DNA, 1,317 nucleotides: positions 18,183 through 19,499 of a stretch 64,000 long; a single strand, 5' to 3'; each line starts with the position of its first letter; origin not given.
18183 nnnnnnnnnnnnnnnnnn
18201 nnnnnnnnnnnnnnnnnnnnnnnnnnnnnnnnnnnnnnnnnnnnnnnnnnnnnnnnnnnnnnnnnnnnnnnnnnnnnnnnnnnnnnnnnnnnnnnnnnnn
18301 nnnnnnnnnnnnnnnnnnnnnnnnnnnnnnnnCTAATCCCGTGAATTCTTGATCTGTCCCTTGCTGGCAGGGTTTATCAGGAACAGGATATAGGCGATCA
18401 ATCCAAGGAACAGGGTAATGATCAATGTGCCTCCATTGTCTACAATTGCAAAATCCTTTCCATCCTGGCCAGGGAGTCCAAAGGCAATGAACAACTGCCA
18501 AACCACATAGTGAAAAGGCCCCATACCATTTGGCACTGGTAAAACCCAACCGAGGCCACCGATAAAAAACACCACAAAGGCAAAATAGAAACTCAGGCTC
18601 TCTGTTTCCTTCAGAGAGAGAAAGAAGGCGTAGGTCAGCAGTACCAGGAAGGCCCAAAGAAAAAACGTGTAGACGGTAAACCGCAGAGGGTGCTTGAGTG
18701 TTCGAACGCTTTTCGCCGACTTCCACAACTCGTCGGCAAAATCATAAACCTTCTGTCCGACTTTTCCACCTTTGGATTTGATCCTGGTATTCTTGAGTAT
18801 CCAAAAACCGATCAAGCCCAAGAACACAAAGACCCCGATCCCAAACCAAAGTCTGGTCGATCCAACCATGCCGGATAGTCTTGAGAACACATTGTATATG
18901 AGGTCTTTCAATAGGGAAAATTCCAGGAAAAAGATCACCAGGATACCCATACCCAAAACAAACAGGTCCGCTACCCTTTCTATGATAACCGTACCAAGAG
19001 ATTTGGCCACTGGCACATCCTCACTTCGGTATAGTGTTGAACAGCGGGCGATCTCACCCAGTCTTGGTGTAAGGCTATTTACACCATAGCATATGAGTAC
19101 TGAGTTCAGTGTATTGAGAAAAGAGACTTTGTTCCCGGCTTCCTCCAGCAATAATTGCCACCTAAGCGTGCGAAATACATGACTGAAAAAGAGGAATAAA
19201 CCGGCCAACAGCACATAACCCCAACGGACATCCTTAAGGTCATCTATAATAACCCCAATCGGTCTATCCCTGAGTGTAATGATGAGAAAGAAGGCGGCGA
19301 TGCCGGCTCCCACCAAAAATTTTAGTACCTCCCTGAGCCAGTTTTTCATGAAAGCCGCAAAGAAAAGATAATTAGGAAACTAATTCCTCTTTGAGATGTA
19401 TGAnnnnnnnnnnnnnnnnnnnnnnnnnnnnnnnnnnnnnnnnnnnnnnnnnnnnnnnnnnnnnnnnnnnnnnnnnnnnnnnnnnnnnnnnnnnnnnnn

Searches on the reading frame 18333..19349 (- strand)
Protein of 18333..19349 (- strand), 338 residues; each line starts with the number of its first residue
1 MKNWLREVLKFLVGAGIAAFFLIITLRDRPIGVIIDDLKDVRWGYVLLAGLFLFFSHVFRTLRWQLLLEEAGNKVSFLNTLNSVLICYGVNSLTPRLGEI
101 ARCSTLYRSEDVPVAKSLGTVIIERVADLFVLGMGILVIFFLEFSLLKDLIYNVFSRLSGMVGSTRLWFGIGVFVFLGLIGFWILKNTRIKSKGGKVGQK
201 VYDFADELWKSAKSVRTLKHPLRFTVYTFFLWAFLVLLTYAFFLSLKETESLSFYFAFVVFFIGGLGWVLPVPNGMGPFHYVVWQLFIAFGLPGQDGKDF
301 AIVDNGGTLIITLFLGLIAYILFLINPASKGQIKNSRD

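Call 9: search_protein_families(library=ncbifam, proteins=[window:18333-19349:-], max_evalue=0.01)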
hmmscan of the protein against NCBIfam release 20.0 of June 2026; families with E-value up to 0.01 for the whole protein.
window:18333-19349:- (338 aa): 1 family
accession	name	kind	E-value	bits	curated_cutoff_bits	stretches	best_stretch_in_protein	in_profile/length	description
TIGR00374.1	TIGR00374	subfamily_domain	5.7e-23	81.8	43.2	1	17-327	8-317/323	flippase-like domain-containing protein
